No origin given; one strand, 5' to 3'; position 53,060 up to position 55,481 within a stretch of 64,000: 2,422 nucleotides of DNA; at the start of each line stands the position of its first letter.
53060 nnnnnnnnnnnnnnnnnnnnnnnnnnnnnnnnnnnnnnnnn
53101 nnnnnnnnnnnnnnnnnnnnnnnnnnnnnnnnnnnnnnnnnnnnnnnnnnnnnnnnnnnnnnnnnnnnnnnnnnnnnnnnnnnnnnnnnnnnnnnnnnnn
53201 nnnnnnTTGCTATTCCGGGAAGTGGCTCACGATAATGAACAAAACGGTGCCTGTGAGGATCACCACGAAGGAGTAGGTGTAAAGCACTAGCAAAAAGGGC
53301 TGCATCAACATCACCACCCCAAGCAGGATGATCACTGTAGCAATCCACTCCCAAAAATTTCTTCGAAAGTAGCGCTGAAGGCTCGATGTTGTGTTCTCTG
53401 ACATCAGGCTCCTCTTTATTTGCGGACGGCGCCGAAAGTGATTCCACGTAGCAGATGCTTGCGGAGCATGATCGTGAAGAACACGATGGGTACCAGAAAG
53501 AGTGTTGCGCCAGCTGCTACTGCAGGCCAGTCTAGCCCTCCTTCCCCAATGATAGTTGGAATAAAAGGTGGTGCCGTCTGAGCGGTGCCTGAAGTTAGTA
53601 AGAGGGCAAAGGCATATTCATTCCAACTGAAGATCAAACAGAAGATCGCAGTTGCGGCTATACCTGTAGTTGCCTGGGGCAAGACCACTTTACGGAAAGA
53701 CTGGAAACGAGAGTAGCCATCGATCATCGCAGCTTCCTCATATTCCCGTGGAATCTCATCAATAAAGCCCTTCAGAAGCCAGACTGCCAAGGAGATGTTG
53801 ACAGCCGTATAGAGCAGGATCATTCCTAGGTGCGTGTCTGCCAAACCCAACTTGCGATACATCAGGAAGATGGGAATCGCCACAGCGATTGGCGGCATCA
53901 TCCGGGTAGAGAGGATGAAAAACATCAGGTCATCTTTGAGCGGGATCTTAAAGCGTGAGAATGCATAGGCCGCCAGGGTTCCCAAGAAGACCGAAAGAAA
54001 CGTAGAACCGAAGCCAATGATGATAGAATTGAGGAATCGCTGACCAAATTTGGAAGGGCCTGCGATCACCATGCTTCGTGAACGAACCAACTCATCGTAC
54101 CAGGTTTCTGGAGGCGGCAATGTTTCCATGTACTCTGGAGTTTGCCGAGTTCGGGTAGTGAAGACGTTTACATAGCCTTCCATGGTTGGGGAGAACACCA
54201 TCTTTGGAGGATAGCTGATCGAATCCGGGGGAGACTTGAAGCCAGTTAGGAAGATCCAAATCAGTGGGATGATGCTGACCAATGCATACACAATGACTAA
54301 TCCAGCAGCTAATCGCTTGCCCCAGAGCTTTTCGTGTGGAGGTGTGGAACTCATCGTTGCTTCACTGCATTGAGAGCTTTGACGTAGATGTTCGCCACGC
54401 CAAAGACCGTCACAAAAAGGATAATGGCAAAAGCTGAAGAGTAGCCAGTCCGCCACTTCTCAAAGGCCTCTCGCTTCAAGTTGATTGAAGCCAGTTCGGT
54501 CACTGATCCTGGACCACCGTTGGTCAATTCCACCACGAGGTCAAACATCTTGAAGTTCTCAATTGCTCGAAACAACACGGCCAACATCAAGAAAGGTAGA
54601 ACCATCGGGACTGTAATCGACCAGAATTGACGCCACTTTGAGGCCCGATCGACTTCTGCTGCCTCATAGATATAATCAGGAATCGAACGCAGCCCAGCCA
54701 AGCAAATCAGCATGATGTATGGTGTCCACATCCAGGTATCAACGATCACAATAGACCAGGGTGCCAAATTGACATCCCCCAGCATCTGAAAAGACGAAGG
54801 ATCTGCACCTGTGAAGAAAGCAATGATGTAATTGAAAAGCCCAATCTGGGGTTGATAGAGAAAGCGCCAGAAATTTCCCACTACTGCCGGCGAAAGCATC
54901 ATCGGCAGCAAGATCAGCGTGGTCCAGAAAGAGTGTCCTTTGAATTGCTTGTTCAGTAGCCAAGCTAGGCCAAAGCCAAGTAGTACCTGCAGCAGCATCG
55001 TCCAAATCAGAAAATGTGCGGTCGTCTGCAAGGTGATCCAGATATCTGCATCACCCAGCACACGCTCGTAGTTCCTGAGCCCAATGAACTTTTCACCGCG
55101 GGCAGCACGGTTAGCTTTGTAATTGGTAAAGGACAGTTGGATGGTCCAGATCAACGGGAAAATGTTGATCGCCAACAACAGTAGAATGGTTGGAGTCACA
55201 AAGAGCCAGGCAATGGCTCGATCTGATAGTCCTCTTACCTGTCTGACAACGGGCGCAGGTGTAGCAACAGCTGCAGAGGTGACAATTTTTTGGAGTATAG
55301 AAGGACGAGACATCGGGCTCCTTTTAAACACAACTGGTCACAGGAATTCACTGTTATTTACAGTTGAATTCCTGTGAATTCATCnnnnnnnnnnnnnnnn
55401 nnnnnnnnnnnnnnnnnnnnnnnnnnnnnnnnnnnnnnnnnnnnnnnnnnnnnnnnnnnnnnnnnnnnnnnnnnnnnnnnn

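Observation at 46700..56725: Glycerol-type ABC transporter (two ATPases plus a DUF2160 small membrane protein) physically linked to a PTS-dependent dihydroxyacetone kinase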

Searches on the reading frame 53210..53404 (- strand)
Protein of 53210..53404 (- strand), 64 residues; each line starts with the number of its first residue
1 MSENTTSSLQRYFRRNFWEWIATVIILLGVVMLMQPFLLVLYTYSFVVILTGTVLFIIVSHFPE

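Call 4: search_protein_families(library=pfam, proteins=[window:53210-53404:-], max_evalue=0.01)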
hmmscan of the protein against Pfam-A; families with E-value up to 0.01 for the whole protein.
window:53210-53404:- (64 aa): 0 families

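Call 8: search_protein_families(library=ncbifam, proteins=[window:53210-53404:-], max_evalue=0.01)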
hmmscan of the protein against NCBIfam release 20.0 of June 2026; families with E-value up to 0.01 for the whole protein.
window:53210-53404:- (64 aa): 0 families

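Call 10: search_protein_families(library=pfam, proteins=[window:53210-53404:-], max_evalue=10)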
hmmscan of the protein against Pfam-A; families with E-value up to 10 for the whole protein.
window:53210-53404:- (64 aa): 4 families
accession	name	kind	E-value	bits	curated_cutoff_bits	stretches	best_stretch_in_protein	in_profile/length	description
PF01080.22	Presenilin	-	0.011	14.9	34.3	1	11-52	51-92/408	Presenilin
PF11239.13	DUF3040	-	0.081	13.6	24.7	1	10-55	36-77/84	Protein of unknown function (DUF3040)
PF00487.30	FA_desaturase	-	0.088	13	29.7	1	13-62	132-185/253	Fatty acid desaturase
PF20990.2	DUF2207_C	-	0.29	11.2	33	1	8-58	122-180/247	Predicted membrane protein (DUF2207) C-terminal domain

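Call 12: find_encoding_contigs(protein=window:53210-53404:-, flank=10000, max_places=6)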
Protein window:53210-53404:- (64 aa): 10 contigs read that carry it; 6 places shown.
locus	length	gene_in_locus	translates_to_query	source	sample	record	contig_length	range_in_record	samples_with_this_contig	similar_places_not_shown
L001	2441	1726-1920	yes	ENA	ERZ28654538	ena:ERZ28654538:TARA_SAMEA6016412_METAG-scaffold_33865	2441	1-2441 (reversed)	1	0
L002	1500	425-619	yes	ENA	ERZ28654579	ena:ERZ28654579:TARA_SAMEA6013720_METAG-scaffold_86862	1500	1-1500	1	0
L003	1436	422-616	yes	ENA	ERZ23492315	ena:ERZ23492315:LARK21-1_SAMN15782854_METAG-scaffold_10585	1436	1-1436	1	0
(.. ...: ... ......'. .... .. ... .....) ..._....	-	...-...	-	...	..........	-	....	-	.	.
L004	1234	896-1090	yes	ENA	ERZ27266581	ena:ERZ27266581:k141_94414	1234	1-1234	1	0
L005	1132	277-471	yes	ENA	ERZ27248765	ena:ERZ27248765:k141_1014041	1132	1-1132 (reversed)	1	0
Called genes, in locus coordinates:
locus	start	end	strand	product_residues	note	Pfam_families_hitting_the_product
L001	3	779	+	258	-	?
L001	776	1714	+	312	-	PF00528:BPD_transp_1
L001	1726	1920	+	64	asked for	-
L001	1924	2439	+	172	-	?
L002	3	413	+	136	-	?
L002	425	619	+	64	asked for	-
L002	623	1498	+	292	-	?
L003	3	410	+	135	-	PF00528:BPD_transp_1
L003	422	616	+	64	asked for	-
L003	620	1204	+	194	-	PF00005:ABC_tran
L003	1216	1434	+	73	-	?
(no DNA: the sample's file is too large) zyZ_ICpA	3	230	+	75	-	?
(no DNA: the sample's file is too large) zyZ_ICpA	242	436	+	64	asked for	-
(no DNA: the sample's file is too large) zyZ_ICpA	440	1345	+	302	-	?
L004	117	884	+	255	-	PF00528:BPD_transp_1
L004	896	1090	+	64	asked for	-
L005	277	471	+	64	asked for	-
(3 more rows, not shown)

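Call 59: search_protein_families(library=pfam, alignment_id=A1, max_evalue=10)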
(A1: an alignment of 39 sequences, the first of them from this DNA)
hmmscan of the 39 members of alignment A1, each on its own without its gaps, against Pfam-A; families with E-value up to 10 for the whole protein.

A. member 1, seq(64 aa): 4 families
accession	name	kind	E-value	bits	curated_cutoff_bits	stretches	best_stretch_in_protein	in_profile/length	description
PF01080.22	Presenilin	-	0.011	14.9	34.3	1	11-52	51-92/408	Presenilin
PF11239.13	DUF3040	-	0.081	13.6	24.7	1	10-55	36-77/84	Protein of unknown function (DUF3040)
PF00487.30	FA_desaturase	-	0.088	13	29.7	1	13-62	132-185/253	Fatty acid desaturase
PF20990.2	DUF2207_C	-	0.29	11.2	33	1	8-58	122-180/247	Predicted membrane protein (DUF2207) C-terminal domain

B. families by the number of members that match (of 39 scanned): 36 families (the first 25 are shown)
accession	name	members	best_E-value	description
PF18917.5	LiaI-LiaF-like_TM1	19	0.0026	LiaI-LiaF-like transmembrane region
PF19701.4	DUF6199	11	0.004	Family of unknown function (DUF6199)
PF15086.11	UPF0542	5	0.041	Uncharacterised protein family UPF0542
PF23858.1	DUF7220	4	0.0046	Family of unknown function (DUF7220)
PF01080.22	Presenilin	4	0.0072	Presenilin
PF11239.13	DUF3040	4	0.076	Protein of unknown function (DUF3040)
PF07254.17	Cpta_toxin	3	0.13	Membrane-bound toxin component of toxin-antitoxin system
PF07787.17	TMEM43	3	0.24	Transmembrane protein 43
PF25228.1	Lips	3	0.38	Lips protein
PF22570.1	LiaF-TM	2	0.012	LiaF transmembrane domain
PF13903.11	Claudin_2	2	0.11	PMP-22/EMP/MP20/Claudin tight junction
PF20990.2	DUF2207_C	2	0.29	Predicted membrane protein (DUF2207) C-terminal domain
PF07670.19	Gate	1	0.0022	Nucleoside recognition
PF25631.1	Inovirus_capsid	1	0.0066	Inovirus capsid protein family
PF09813.14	Coa3_cc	1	0.016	Cytochrome c oxidase assembly factor 3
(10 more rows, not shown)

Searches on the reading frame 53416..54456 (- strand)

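Call 4: search_protein_families(library=pfam, proteins=[window:53416-54456:-], max_evalue=0.01)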
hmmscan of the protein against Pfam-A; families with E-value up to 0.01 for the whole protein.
window:53416-54456:- (346 aa): 1 family
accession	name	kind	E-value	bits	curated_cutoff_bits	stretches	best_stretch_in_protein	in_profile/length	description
PF00528.27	BPD_transp_1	-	2.6e-21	76.6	26.4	1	156-335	2-178/184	Binding-protein-dependent transport system inner membrane component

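Call 8: search_protein_families(library=ncbifam, proteins=[window:53416-54456:-], max_evalue=0.01)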
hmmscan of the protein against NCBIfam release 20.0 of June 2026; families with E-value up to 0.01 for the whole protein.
window:53416-54456:- (346 aa): 27 families (the best 25 are shown)
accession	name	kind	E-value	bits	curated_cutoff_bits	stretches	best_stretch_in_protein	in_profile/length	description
NF040932.1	ABC_arch_GlcU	equivalog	3.9e-27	95.6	340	1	54-340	9-265/272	glucose ABC transporter permease GlcU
NF008231.0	PRK10998.1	equivalog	1e-25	91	261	1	139-345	83-295/296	maltose ABC transporter permease MalG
NF008210.0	PRK10973.1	equivalog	9.2e-25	87.9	297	1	133-339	69-276/281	sn-glycerol-3-phosphate ABC transporter permease UgpE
NF007047.0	PRK09500.1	equivalog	3e-12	46.7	326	1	118-326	45-243/257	spermidine/putrescine ABC transporter permease PotC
TIGR01581.1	Mo_ABC_porter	hypoth_equivalog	6.1e-12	45.5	210.3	1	143-309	25-206/225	ABC transporter permease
TIGR02141.1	modB_ABC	equivalog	1.4e-08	34.6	182.6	1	144-292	3-163/208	molybdate ABC transporter permease subunit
NF011624.0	PRK15050.1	equivalog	2.2e-08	33.6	247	1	233-322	185-273/297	2-aminoethylphosphonate ABC transporter permease subunit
TIGR02139.1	permease_CysT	equivalog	2.6e-08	33.8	246.1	1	152-304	63-226/265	sulfate ABC transporter permease subunit CysT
TIGR03226.1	PhnU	equivalog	9.5e-08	31.8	283.45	1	211-322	181-291/311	2-aminoethylphosphonate ABC transporter permease subunit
NF008208.0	PRK10971.1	equivalog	1.4e-07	31.3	415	1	203-322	134-254/277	sulfate/thiosulfate ABC transporter permease CysT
TIGR03262.1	PhnU2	equivalog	6.4e-07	28.4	593.25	1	135-328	50-250/546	putative 2-aminoethylphosphonate ABC transporter permease subunit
NF008232.0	PRK10999.1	equivalog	7.9e-07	28.2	392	1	225-293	391-459/520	maltose ABC transporter permease MalF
TIGR00969.1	3a0106s02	subfamily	2.7e-06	27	240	1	145-313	67-246/272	sulfate ABC transporter permease subunit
NF007889.0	PRK10592.1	equivalog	5.2e-06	26.3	476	1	118-324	50-253/281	putrescine ABC transporter permease PotI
TIGR01097.1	PhnE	equivalog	9e-06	25.3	216.7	1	106-273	39-191/252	phosphonate ABC transporter, permease protein PhnE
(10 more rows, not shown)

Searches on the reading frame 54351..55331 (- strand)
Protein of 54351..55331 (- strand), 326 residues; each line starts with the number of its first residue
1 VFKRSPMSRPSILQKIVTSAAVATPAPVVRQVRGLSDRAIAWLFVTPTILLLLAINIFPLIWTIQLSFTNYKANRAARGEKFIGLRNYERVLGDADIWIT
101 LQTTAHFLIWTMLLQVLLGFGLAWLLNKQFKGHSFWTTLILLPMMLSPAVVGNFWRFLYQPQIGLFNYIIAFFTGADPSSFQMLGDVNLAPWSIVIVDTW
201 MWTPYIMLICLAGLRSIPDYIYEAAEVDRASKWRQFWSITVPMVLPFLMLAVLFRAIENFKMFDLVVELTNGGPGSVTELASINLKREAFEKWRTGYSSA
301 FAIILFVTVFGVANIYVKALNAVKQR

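Call 4: search_protein_families(library=pfam, proteins=[window:54351-55331:-], max_evalue=0.01)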
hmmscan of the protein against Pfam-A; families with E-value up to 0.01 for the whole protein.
window:54351-55331:- (326 aa): 2 families
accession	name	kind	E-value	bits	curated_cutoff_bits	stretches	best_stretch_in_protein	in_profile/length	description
PF00528.27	BPD_transp_1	-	2.4e-18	67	26.4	1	116-317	2-175/184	Binding-protein-dependent transport system inner membrane component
PF16296.10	TM_PBP2_N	-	0.0015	18.9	31.4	1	50-71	1-22/83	N-terminal of TM subunit in PBP-dependent ABC transporters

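Call 8: search_protein_families(library=ncbifam, proteins=[window:54351-55331:-], max_evalue=0.01)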
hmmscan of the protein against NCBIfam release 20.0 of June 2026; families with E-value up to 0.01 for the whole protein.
window:54351-55331:- (326 aa): 18 families
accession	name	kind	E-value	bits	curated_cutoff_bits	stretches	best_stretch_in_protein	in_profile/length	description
NF008232.0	PRK10999.1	equivalog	9.7e-30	103.8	392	2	82-319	264-514/520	maltose ABC transporter permease MalF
NF007852.0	PRK10561.1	equivalog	4.7e-24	85.8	335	1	36-316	9-284/295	sn-glycerol-3-phosphate ABC transporter permease UgpA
NF040931.1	ABC_arch_GlcT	equivalog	2.9e-21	76.3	360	1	45-324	2-273/278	glucose ABC transporter permease GlcT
NF011624.0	PRK15050.1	equivalog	2.8e-14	52.9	247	1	33-252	16-222/297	2-aminoethylphosphonate ABC transporter permease subunit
TIGR03262.1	PhnU2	equivalog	1.5e-11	43.7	593.25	1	46-251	8-193/546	putative 2-aminoethylphosphonate ABC transporter permease subunit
TIGR01581.1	Mo_ABC_porter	hypoth_equivalog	2.4e-10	40.3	210.3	1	97-253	19-165/225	ABC transporter permease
TIGR02141.1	modB_ABC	equivalog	6.1e-10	39.1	182.6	1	109-255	8-144/208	molybdate ABC transporter permease subunit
TIGR00969.1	3a0106s02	subfamily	1.7e-09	37.5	240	1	84-263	46-215/272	sulfate ABC transporter permease subunit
NF043074.1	MMSYN1_0196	equivalog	2.3e-09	37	350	1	41-316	10-259/277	spermidine/putrescine ABC transporter permease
TIGR02140.1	permease_CysW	equivalog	3e-09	36.7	329.1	1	84-271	32-209/261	sulfate ABC transporter permease subunit CysW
NF040932.1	ABC_arch_GlcU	equivalog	6.2e-08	32.6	340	1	194-271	136-213/272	glucose ABC transporter permease GlcU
NF040839.1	tungstate_WtpB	equivalog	1.1e-07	31.8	340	1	88-249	33-183/251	tungstate ABC transporter permease WtpB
NF006939.0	PRK09421.1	equivalog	5.7e-07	29.2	262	1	104-252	15-154/230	molybdate ABC transporter permease subunit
TIGR03226.1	PhnU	equivalog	1e-06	28.4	283.45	1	48-257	43-245/311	2-aminoethylphosphonate ABC transporter permease subunit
TIGR02139.1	permease_CysT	equivalog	4e-06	26.6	246.1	1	83-310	34-249/265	sulfate ABC transporter permease subunit CysT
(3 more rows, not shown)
